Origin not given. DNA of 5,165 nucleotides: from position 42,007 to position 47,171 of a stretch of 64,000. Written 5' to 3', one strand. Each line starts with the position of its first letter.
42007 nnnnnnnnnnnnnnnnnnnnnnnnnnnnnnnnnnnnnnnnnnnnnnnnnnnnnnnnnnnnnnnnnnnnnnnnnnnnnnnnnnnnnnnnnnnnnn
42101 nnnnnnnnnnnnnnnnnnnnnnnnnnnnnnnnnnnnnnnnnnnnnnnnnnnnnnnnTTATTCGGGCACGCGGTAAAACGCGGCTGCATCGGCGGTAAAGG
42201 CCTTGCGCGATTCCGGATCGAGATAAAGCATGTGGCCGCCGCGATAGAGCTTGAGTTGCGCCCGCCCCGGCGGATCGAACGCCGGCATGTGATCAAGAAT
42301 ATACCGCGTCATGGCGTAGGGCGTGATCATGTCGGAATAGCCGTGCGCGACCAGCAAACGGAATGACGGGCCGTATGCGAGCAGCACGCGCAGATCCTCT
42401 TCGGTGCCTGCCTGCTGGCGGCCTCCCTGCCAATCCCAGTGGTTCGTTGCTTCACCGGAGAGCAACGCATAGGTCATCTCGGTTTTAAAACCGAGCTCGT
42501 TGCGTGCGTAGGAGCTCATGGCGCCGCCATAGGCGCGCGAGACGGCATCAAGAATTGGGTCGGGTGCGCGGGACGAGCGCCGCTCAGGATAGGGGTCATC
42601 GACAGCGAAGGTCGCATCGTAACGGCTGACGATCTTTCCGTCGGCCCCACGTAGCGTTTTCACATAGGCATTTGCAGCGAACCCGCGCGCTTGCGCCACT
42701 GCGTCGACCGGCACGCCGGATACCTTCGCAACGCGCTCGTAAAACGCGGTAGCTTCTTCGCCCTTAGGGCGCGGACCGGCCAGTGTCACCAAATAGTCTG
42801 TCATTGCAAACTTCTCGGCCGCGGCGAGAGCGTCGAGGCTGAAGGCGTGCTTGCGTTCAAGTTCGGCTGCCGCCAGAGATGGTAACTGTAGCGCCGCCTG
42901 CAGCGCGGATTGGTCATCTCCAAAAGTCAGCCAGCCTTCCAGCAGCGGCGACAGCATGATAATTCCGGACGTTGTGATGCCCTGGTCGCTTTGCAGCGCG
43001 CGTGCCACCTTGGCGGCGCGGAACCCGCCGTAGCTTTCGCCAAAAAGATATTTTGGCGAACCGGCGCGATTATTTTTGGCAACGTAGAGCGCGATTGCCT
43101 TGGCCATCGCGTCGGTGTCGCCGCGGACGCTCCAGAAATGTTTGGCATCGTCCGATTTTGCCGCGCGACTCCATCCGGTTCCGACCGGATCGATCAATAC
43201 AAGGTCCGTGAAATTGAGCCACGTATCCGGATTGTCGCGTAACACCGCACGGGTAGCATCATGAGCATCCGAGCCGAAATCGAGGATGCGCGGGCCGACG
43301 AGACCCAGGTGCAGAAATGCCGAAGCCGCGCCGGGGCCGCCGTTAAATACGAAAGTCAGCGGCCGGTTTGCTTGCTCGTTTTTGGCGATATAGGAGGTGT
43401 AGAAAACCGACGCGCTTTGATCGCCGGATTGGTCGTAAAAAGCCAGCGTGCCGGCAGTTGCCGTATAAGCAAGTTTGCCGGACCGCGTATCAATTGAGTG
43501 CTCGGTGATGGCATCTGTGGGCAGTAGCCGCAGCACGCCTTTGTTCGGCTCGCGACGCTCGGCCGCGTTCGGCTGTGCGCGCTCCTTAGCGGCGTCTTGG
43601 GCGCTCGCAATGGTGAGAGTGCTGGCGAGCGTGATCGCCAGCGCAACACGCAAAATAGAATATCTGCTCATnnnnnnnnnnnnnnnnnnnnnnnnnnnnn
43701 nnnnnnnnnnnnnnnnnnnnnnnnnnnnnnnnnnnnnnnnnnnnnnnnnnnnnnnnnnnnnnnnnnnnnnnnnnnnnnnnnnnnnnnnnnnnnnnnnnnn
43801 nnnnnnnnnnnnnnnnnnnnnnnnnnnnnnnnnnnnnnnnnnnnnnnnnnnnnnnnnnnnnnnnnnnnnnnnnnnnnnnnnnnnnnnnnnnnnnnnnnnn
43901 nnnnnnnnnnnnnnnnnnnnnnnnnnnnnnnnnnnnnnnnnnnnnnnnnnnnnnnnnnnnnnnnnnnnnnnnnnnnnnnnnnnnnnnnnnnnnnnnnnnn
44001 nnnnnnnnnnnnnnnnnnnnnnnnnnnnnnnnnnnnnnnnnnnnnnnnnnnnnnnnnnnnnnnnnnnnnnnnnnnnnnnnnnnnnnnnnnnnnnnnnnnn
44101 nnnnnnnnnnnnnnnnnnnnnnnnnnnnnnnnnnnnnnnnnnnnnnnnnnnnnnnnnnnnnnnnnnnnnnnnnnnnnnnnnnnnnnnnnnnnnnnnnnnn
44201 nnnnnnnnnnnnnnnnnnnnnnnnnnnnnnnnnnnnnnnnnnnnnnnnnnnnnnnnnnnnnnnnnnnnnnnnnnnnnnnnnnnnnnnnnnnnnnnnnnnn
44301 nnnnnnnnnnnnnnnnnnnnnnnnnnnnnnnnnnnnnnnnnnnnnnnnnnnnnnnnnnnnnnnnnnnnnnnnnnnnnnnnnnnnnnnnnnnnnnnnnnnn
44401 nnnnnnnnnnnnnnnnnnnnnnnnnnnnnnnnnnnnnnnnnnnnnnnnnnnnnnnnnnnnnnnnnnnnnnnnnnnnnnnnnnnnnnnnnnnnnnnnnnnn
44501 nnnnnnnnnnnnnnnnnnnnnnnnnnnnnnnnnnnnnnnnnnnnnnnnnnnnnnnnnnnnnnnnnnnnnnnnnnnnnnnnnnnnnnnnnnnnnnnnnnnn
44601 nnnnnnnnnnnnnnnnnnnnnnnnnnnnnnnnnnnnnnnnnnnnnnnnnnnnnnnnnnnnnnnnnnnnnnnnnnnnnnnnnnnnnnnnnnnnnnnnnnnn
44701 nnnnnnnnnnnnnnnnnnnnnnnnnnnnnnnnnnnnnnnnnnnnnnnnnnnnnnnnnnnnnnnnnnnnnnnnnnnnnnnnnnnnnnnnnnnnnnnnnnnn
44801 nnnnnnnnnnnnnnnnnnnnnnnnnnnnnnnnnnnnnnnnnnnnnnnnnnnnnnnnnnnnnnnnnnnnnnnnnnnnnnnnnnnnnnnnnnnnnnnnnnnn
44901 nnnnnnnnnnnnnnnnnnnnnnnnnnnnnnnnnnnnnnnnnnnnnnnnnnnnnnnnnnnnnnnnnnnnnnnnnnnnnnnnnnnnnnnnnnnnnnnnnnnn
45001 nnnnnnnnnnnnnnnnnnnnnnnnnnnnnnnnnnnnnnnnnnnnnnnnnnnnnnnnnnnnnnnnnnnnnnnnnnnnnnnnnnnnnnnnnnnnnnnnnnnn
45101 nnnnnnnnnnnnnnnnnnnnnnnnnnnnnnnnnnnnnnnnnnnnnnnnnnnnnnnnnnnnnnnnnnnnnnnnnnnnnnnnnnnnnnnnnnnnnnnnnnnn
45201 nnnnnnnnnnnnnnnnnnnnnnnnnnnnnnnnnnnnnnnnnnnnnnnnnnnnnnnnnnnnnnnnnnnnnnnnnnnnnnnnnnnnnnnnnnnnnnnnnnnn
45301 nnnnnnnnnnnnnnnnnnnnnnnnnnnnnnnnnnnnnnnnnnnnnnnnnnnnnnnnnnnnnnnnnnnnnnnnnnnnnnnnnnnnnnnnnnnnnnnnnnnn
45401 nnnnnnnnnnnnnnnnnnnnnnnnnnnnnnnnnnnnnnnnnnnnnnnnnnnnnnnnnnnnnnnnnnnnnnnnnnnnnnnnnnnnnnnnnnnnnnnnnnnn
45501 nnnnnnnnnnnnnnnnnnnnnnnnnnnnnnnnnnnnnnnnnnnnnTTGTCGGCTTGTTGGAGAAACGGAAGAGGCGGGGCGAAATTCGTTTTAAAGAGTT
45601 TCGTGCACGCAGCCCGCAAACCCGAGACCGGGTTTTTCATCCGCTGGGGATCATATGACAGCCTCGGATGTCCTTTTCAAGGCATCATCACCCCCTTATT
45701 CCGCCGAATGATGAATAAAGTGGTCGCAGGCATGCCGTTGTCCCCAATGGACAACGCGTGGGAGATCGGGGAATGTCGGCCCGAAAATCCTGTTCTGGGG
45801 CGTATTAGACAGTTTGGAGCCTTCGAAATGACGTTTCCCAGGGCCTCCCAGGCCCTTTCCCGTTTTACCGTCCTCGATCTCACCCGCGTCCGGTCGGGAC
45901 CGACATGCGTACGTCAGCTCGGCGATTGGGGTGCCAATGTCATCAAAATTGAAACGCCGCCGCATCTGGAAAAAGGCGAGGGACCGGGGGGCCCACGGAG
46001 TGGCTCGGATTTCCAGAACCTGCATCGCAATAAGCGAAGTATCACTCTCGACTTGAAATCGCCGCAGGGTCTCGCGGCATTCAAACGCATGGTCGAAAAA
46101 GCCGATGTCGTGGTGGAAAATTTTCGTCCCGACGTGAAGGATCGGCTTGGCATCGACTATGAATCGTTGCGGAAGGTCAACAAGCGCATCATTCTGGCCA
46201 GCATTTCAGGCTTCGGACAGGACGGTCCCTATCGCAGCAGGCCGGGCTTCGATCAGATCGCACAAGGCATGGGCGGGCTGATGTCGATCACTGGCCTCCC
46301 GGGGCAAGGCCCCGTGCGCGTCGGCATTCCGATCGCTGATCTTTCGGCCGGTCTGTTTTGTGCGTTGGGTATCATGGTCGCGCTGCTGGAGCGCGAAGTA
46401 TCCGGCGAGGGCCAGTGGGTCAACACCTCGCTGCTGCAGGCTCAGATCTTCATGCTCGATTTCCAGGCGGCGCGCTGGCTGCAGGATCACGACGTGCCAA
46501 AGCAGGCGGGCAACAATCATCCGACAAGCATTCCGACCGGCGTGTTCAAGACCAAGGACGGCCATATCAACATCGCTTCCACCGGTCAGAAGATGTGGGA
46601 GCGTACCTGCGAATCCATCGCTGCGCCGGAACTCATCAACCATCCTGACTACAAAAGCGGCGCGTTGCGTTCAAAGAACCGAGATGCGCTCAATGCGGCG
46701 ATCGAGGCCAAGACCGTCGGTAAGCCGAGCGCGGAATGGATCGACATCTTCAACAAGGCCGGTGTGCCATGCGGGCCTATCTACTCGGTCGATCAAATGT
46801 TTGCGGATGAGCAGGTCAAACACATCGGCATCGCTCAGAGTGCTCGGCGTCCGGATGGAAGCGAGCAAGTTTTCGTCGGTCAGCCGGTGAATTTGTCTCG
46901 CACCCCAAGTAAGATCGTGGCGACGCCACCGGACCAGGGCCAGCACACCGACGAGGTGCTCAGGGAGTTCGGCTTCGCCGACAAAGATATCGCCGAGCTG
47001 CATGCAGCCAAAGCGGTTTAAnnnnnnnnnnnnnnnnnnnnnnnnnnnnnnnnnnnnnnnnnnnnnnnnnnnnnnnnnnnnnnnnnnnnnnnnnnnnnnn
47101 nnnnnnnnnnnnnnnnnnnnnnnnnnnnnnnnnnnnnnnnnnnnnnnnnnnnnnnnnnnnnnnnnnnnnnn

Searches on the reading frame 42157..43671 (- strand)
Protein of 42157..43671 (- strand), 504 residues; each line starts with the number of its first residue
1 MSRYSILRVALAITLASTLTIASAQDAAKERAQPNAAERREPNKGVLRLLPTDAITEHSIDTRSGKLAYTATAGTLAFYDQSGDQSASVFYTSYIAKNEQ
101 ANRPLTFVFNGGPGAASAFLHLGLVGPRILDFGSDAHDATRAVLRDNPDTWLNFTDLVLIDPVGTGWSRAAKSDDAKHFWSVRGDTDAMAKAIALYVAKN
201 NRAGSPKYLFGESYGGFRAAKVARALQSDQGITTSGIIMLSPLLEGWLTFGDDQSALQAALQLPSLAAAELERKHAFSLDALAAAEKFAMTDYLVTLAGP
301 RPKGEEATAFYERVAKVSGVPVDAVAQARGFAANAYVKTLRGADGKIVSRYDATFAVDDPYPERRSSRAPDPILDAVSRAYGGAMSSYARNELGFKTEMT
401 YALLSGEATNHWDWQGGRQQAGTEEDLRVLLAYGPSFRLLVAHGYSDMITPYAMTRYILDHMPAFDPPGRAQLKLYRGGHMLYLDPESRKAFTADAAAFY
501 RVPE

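Call 67: search_protein_families(library=pfam, proteins=[window:42157-43671:-], max_evalue=0.001)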
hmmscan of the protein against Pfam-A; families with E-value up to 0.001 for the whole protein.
window:42157-43671:- (504 aa): 2 families
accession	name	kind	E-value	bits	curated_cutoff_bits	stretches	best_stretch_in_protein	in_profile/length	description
PF00450.28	Peptidase_S10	-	5.3e-17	62.7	21.9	1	78-230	15-161/420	Serine carboxypeptidase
PF12146.15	Hydrolase_4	-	5.5e-07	29.6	27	1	158-272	35-138/239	Serine aminopeptidase, S33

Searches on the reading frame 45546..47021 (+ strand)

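Call 67: search_protein_families(library=pfam, proteins=[window:45546-47021:+], max_evalue=0.001)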
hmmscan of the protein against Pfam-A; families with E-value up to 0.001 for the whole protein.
window:45546-47021:+ (491 aa): 1 family
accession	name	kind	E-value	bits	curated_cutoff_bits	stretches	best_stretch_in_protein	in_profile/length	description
PF02515.22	CoA_transf_3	-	3.9e-116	388.6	23.3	1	104-468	1-366/366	CoA-transferase family III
